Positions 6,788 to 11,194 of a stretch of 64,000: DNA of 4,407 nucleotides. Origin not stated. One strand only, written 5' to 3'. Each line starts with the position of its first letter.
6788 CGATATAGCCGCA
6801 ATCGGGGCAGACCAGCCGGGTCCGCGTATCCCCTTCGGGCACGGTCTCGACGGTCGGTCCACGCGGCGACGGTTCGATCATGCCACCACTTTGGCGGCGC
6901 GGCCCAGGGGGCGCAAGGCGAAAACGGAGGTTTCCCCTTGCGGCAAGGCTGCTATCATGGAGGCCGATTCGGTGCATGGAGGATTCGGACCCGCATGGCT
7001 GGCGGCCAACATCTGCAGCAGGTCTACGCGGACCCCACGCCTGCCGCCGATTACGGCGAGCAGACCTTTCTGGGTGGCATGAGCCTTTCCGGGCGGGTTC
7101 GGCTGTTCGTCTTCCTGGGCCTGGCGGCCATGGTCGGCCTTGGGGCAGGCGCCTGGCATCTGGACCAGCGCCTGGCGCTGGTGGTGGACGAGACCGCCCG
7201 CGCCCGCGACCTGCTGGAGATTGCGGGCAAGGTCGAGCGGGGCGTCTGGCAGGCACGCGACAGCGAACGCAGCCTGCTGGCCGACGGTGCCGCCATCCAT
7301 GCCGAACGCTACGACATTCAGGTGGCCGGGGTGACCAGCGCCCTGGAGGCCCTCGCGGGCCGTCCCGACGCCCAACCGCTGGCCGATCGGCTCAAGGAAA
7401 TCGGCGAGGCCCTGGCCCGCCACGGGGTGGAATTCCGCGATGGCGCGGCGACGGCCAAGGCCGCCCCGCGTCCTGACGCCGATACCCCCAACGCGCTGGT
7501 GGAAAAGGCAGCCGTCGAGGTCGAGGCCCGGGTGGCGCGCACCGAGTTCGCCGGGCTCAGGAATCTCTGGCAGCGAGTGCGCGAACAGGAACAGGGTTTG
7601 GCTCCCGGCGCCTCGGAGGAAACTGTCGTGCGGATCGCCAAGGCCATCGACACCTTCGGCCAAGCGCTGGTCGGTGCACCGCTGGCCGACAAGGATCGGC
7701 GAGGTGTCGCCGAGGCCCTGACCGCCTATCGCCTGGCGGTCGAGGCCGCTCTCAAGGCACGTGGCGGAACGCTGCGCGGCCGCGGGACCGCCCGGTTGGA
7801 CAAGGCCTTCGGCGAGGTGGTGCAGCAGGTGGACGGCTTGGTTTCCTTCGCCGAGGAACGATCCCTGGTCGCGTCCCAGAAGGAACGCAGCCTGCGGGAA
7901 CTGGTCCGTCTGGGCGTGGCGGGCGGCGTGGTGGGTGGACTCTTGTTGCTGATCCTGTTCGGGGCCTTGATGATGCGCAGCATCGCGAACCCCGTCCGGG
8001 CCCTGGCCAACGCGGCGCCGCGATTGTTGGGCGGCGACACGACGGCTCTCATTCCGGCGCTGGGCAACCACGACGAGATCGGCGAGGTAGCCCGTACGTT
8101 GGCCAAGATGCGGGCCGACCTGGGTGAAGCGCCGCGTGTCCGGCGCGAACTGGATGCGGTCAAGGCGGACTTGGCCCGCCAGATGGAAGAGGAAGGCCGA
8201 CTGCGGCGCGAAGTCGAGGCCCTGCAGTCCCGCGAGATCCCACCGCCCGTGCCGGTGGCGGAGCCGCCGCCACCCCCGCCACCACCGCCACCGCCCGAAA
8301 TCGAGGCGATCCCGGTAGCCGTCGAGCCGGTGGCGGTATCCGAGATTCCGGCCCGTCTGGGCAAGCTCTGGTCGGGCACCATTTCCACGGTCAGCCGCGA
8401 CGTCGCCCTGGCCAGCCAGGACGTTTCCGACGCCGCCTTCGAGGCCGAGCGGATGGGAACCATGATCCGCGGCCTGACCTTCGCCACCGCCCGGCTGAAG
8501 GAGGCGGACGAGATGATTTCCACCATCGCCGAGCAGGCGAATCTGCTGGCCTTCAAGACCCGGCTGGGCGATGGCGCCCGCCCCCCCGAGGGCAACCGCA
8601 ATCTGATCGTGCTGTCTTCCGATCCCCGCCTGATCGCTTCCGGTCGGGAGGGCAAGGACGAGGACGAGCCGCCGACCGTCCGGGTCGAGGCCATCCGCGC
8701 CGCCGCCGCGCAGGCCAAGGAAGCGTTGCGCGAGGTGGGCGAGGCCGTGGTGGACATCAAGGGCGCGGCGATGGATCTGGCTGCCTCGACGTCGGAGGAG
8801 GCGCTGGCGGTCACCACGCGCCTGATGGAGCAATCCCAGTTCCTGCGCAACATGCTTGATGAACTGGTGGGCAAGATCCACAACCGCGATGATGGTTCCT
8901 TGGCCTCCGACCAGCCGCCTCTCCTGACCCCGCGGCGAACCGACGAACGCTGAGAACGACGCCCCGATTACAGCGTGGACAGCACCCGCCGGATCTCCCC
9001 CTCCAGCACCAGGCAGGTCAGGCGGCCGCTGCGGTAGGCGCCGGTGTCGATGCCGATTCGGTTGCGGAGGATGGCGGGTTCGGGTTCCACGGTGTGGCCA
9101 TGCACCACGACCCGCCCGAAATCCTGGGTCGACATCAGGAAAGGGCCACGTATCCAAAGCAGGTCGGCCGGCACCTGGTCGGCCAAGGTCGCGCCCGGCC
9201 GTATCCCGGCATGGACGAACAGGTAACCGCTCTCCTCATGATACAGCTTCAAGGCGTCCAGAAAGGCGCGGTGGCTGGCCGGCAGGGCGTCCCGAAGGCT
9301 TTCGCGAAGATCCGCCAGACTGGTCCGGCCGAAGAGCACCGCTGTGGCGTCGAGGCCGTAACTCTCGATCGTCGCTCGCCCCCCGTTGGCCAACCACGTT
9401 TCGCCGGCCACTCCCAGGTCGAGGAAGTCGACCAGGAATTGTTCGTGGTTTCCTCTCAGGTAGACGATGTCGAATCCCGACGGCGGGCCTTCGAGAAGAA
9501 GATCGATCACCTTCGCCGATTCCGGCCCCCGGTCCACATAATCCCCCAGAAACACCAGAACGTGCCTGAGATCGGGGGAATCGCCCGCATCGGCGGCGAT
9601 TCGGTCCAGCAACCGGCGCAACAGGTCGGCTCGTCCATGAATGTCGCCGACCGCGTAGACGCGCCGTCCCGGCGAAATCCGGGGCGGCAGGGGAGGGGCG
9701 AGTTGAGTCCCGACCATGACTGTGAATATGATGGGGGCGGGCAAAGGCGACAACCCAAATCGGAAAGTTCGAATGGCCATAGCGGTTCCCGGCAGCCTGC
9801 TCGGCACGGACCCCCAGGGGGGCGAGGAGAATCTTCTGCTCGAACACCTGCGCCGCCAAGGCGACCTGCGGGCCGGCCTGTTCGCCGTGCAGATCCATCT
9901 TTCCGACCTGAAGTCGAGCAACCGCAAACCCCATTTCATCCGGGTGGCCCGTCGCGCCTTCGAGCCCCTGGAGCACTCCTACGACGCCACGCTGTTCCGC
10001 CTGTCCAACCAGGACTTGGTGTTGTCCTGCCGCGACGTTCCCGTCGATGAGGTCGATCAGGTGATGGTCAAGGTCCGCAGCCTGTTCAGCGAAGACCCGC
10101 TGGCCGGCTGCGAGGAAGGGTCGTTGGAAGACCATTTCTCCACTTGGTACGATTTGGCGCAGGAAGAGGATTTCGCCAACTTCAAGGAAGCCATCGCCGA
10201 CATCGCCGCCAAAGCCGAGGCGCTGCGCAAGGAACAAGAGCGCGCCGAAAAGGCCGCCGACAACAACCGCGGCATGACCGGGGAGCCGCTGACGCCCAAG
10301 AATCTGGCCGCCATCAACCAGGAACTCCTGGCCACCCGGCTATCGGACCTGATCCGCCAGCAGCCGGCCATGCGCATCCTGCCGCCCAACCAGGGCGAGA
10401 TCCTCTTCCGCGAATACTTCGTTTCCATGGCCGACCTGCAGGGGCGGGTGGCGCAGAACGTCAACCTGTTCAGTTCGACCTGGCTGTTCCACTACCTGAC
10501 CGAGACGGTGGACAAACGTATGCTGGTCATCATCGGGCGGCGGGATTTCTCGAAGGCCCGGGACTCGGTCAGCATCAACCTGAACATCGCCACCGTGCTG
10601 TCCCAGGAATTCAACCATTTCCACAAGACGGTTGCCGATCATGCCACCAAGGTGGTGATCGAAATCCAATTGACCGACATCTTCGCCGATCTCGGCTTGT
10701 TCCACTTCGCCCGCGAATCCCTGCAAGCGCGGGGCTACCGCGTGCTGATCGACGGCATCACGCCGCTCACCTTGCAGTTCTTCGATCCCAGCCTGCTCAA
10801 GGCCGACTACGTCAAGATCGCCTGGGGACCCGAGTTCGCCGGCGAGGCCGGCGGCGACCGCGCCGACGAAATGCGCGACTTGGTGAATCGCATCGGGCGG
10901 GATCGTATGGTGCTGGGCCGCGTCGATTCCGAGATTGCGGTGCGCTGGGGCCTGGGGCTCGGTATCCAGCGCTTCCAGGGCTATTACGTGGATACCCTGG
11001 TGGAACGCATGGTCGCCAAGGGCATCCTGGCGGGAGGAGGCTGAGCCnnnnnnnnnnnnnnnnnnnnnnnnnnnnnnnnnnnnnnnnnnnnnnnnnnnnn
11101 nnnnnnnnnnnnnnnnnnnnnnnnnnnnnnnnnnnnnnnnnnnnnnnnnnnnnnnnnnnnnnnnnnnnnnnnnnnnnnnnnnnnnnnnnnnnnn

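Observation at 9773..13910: Tandem paralogs with catalytically dead EAL-like domains, translationally linked to an ABC-2 exporter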

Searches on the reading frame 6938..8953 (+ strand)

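Call 3: search_protein_families(library=pfam, proteins=[window:6938-8953:+], max_evalue=1)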
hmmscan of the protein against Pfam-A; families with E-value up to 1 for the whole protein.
window:6938-8953:+ (671 aa): 5 families
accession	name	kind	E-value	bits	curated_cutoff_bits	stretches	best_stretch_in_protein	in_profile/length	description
PF00672.30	HAMP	-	7.3e-07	29.9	25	1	344-395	1-51/53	HAMP domain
PF00015.26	MCPsignal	-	0.18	12.1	34.6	0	582-626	115-159/172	Methyl-accepting chemotaxis protein (MCP) signalling domain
PF16735.10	MYO10_CC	-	0.28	11.8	27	1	413-431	3-21/52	Unconventional myosin-X coiled coil domain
PF05308.16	Mito_fiss_reg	-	0.51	10.9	26.3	1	413-456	145-188/244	Mitochondrial fission regulator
PF22812.1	CR_prot_dom_plant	-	0.79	10.7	34.1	0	443-485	5-47/71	Plant cysteine-rich protein domain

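Call 4: search_protein_families(library=ncbifam, proteins=[window:6938-8953:+], max_evalue=1)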
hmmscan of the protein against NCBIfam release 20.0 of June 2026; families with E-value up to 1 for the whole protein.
window:6938-8953:+ (671 aa): 11 families
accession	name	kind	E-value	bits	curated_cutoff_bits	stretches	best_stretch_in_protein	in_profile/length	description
NF008543.0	PRK11466.1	equivalog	0.00027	18.9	982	1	272-411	282-419/914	TMAO reductase system sensor histidine kinase/response regulator TorS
NF040691.1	MtrAB_MtrB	equivalog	0.00029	20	450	1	321-396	184-258/507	MtrAB system histidine kinase MtrB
NF007837.0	PRK10549.1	equivalog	0.00039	19.2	603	1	335-430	174-266/466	envelope stress sensor histidine kinase BaeS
NF012163.2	BaeS_SmeS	equivalog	0.00084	18.4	500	1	335-429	174-265/457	sensor histidine kinase efflux regulator BaeS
NF033092.0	HK_WalK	equivalog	0.001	17.8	725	1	331-400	183-251/594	cell wall metabolism sensor histidine kinase WalK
NF038263.1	prot_phos_SiaA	equivalog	0.0011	17.6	700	1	331-394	316-378/658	biofilm regulation protein phosphatase SiaA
NF008184.0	PRK10935.1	equivalog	0.0018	17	553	1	232-397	66-224/565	nitrate/nitrite two-component system sensor histidine kinase NarQ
NF047496.1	HK_LIC11548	equivalog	0.0048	15.7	750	1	306-395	257-344/589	LIC_11548 family sensor histidine kinase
TIGR02956.1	TMAO_torS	equivalog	0.0076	14.4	676.5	1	289-417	295-430/967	TMAO reductase system sensor histidine kinase/response regulator TorS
NF040983.1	BimA_second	exception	0.018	13.9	600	1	433-462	96-125/381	trimeric autotransporter actin-nucleating factor BimA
NF050802.1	AspChtxCcaA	equivalog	0.054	11.8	1300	1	520-622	572-671/700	aspartate chemotaxis receptor CcaA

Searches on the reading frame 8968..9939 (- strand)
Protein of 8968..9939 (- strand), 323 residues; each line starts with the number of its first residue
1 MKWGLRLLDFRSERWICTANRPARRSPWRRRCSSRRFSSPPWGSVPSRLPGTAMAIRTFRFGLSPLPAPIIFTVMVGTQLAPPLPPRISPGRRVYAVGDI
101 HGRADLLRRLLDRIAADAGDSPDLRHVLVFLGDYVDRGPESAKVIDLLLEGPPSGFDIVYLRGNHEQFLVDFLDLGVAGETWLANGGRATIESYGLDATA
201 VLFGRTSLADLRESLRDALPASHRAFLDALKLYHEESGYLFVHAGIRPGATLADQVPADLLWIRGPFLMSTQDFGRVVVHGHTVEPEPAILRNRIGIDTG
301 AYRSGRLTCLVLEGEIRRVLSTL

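Call 3: search_protein_families(library=pfam, proteins=[window:8968-9939:-], max_evalue=1)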
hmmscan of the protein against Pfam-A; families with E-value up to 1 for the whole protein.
window:8968-9939:- (323 aa): 2 families
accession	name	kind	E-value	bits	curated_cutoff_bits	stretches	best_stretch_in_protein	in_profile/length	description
PF00149.33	Metallophos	-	1.1e-14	55.7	21.5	1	93-285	2-190/191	Calcineurin-like phosphoesterase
PF14582.11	Metallophos_3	-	0.11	12.2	28.2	1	92-137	6-45/259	Metallophosphoesterase, calcineurin superfamily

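Call 4: search_protein_families(library=ncbifam, proteins=[window:8968-9939:-], max_evalue=1)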
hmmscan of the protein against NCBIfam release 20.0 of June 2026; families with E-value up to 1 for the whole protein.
window:8968-9939:- (323 aa): 6 families
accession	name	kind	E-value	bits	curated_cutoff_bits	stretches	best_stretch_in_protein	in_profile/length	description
TIGR04075.1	bacter_Pnkp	equivalog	1.7e-13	49.7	750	2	97-246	185-323/851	polynucleotide kinase-phosphatase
NF007425.0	PRK09968.1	equivalog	2e-12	47.2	332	1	92-188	15-100/218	protein-serine/threonine phosphatase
NF001204.0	PRK00166.1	equivalog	2.1e-12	46.9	176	1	94-169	3-70/276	symmetrical bis(5'-nucleosyl)-tetraphosphatase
NF008516.0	PRK11439.1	equivalog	6.8e-11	42.6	326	1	92-189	17-103/218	protein-serine/threonine phosphatase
NF010148.0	PRK13625.1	equivalog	9.4e-11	41.7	340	2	96-173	5-84/245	bis(5'-nucleosyl)-tetraphosphatase PrpE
TIGR00668.1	apaH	equivalog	0.00047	19.7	222.85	1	94-148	3-52/279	bis(5'-nucleosyl)-tetraphosphatase (symmetrical) ApaH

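Call 53: search_protein_families(library=padloc, proteins=[window:8968-9939:-], max_evalue=0.01)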
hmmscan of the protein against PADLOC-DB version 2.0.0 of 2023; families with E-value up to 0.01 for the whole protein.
window:8968-9939:- (323 aa): 0 families

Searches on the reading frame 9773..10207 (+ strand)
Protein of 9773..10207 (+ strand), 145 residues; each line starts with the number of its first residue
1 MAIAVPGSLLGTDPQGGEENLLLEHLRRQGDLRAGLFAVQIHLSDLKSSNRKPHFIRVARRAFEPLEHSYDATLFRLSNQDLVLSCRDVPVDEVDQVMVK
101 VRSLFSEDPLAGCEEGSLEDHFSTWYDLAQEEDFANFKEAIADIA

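Call 46: predict_structure(alignment_id=A3)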
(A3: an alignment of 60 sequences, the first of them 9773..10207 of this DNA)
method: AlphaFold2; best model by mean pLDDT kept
length: 145 residues; sequences in the alignment: 60
mean_pLDDT: 81.1   pTM: 0.74
mean pLDDT of the five models: 81.1, 80.3, 79.8, 79.2, 76.3
residues with pLDDT >= 90: 47; 70-90: 71; 50-70: 14; < 50: 13
segments of 3 or more residues with pLDDT < 50: 1-13
pLDDT, mean of each block of 10 residues (from residue 1): 42 64 85 87 86 86 91 91 92 90 82 60 89 90 86
secondary structure, 60 per line:
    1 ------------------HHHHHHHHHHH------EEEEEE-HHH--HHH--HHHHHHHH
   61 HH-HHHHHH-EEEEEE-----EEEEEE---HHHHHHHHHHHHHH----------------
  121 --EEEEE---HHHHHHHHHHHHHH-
elements in order: H19-29 E36-41 H53-62 H64-69 E71-76 E82-87 H91-104 E123-127 H131-144

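Call 49: fold_search(model_id=the predicted structure, library=pdb)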
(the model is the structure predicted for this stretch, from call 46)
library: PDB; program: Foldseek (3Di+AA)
matches with E <= 10: 1179; with E <= 0.001: 0
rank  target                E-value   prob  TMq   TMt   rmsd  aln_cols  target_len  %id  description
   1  6zxm_A                4.5e-03  0.96  0.39  0.23   9.3       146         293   15  Diguanylate cyclase DgcR in complex with c-di-GMP (released 2021-03-31)
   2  6zxb_A                1.6e-02  0.89  0.40  0.24   9.4       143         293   17  Diguanylate cyclase DgcR (I-site mutant) in native state (released 2021-03-31)
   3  6eib_B                1.8e-02  0.96  0.43  0.39   8.2       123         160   11  Structure of the active GGEEF domain of a diguanylate cyclase from Vibrio cholerae. (released 2018-10-10)
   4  6eib_C                2.2e-02  0.94  0.45  0.43   8.2       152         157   11  Structure of the active GGEEF domain of a diguanylate cyclase from Vibrio cholerae. (released 2018-10-10)
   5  4zmm_B                2.5e-02  0.77  0.37  0.34   9.7       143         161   15  GGDEF domain of Dcsbis complexed with c-di-GMP (released 2016-05-04)
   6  9bkv_A                3.2e-02  0.90  0.45  0.12   8.5       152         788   18  DosP R97A bent form (released 2024-11-20)
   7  6eib_D                3.8e-02  0.90  0.42  0.40   7.8       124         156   11  Structure of the active GGEEF domain of a diguanylate cyclase from Vibrio cholerae. (released 2018-10-10)
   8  4h4k_C                3.8e-02  0.54  0.34  0.11  10.8       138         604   16  Structure of the Cmr2-Cmr3 subcomplex of the Cmr RNA-silencing complex (released 2013-03-06)
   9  4rnf                  4.1e-02  0.47  0.30  0.14   9.8       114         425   16  PaMorA tandem diguanylate cyclase - mutant phosphodiesterase, apo form (released 2014-11-19)
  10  9cmf_A                4.3e-02  0.85  0.43  0.11   9.0       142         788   14  Substrate bound DosP (released 2024-11-20)
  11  6eib_A                5.2e-02  0.84  0.45  0.42   8.4       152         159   12  Structure of the active GGEEF domain of a diguanylate cyclase from Vibrio cholerae. (released 2018-10-10)
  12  2f4f_A                5.9e-02  0.57  0.32  0.35  10.3       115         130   10  Crystal structure of IS200 transposase (released 2005-12-13)
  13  5llx_B                5.9e-02  0.57  0.33  0.10   8.7       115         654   11  Bacteriophytochrome activated diguanylyl cyclase from Idiomarina species A28L with GTP bound (released 2017-03-15)
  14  4co3_A                6.3e-02  0.47  0.28  0.36   6.6       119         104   16  Structure of PII signaling protein GlnZ from Azospirillum brasilense in complex with adenosine triphosphate (released 2014-05-28)
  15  9hny_FR               6.3e-02  0.47  0.31  0.22  17.9       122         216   16  Mitoribosomal small subunit in complex with Mettl15 and Mettl17 (released 2025-03-26)
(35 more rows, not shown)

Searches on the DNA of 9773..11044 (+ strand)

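Call 75: search_rna_families(sources=[L094, L095, L097, L098, L099, L102, L107, L110, L113, L123, L127, L142, L156, L001, L011], threshold=gathering)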
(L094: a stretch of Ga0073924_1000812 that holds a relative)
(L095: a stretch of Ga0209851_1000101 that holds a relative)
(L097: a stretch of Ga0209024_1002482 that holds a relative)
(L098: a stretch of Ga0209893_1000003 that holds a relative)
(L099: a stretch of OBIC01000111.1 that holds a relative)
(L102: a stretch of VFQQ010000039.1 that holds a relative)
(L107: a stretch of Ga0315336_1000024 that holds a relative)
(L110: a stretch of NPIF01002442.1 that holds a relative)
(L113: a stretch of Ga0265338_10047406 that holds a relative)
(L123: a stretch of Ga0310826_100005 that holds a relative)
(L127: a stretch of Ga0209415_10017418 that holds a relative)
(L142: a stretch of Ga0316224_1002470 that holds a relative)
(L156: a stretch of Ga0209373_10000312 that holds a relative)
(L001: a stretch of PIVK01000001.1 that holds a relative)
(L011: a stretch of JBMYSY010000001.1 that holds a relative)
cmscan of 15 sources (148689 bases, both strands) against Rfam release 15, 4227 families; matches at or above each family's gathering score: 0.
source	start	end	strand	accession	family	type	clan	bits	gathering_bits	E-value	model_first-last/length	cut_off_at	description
